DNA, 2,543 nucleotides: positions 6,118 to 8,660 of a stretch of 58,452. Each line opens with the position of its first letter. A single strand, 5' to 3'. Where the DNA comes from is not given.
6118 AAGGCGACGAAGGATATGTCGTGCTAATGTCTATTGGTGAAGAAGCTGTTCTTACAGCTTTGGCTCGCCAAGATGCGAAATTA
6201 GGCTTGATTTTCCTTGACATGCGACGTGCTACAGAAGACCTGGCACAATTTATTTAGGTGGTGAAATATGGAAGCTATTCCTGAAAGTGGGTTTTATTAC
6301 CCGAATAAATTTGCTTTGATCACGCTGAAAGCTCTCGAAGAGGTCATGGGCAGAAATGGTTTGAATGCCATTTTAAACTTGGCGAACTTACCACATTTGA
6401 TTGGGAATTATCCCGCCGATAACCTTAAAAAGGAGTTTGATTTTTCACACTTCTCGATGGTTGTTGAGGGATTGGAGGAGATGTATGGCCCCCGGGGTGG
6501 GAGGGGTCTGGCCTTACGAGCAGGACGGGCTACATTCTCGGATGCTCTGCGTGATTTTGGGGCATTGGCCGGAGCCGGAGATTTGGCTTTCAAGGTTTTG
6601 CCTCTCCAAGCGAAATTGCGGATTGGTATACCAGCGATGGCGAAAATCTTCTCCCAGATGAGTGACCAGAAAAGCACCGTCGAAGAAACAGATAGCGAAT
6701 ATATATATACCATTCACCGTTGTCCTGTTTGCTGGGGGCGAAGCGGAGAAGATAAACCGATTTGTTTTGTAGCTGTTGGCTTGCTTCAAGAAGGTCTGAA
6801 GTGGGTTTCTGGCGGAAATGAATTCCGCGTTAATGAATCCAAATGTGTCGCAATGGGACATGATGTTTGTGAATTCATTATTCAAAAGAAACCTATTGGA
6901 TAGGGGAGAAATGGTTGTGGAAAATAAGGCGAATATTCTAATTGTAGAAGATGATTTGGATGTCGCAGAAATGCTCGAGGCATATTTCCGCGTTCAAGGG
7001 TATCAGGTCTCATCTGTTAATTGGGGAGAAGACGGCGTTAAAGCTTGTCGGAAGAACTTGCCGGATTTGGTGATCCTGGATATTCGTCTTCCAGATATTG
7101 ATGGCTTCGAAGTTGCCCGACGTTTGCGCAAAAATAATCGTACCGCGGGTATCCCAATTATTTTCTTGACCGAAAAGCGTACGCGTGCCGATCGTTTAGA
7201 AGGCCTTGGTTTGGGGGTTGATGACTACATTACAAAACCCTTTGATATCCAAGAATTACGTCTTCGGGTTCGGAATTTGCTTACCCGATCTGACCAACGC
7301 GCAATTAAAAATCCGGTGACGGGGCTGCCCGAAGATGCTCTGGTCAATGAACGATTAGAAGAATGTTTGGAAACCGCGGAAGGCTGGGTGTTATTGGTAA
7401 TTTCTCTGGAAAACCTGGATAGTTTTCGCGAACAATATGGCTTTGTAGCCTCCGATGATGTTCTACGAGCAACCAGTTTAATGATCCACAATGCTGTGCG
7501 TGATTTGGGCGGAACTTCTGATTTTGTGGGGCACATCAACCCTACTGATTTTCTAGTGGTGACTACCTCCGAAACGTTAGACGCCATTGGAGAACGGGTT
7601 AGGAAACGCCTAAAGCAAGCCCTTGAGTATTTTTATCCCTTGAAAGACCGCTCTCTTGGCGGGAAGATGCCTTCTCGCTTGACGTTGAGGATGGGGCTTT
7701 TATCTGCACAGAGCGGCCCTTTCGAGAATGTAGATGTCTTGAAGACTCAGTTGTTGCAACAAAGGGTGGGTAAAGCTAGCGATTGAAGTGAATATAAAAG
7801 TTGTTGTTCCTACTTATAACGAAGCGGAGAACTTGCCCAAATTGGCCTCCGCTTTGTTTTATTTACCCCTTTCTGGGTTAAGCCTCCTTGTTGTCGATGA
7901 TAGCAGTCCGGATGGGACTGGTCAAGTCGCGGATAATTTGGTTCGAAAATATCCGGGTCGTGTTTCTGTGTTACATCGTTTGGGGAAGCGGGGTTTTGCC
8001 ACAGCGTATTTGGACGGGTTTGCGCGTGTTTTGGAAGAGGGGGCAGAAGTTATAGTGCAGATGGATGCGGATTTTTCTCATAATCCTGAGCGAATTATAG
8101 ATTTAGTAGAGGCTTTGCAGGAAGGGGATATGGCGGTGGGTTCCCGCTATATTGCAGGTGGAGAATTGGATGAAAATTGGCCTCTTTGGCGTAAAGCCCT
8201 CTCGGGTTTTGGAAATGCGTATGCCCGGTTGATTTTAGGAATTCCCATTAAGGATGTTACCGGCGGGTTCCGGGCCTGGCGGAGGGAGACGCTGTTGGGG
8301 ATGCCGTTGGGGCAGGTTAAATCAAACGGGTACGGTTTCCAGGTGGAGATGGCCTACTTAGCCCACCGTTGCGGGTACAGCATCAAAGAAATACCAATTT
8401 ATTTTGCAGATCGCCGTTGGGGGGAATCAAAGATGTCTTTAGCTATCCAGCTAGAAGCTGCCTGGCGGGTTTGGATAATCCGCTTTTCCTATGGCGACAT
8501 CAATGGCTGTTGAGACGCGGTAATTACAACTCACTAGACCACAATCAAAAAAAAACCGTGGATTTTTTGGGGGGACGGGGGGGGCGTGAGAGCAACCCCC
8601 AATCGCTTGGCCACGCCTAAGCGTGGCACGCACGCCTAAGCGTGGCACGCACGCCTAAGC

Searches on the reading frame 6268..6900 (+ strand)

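Call 32: search_protein_families(library=pfam, proteins=[window:6268-6900:+], max_evalue=0.0001)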
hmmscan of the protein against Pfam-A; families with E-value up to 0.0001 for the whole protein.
window:6268-6900:+ (211 aa): 2 families
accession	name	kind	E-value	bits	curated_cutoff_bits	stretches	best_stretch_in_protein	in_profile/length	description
PF02830.23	V4R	-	5.9e-11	42.7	31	1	147-206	3-61/62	V4R domain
PF18546.6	MetOD1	-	9.8e-05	22.9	23.8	0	121-205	61-141/142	Methanogen output domain 1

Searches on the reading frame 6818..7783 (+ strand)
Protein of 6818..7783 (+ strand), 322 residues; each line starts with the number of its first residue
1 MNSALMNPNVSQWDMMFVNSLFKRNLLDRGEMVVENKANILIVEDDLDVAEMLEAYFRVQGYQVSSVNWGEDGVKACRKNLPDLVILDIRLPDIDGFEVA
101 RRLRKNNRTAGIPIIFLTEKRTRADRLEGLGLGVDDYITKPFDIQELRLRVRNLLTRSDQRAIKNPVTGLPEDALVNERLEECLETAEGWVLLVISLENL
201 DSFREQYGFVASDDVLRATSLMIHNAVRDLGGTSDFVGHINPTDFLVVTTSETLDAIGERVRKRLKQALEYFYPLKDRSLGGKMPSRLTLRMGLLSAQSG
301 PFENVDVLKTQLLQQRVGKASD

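Call 32: search_protein_families(library=pfam, proteins=[window:6818-7783:+], max_evalue=0.0001)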
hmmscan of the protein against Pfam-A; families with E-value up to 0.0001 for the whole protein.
window:6818-7783:+ (322 aa): 2 families
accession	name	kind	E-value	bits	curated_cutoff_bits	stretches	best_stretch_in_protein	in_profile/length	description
PF00072.30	Response_reg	-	3.9e-28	98.3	30.2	1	40-151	1-110/111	Response regulator receiver domain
PF00990.26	GGDEF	-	1.5e-07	31.8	23.8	1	166-271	5-113/161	Diguanylate cyclase, GGDEF domain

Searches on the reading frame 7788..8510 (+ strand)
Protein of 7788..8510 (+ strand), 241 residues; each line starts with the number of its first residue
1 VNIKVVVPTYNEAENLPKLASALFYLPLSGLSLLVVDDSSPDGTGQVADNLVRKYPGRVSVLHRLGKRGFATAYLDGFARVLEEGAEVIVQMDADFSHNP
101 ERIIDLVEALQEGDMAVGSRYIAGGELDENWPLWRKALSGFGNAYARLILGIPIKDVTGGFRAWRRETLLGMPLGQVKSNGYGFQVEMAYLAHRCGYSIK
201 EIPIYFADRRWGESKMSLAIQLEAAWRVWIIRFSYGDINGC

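Call 32: search_protein_families(library=pfam, proteins=[window:7788-8510:+], max_evalue=0.0001)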
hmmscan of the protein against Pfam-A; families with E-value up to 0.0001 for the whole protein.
window:7788-8510:+ (241 aa): 2 families
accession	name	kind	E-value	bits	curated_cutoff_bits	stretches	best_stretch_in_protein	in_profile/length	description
PF00535.33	Glycos_transf_2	-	2.1e-27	96.6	23.3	1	5-168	2-163/168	Glycosyl transferase family 2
PF13641.12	Glyco_tranf_2_3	-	2.5e-06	28.1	27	1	3-118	3-120/230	Glycosyltransferase like family 2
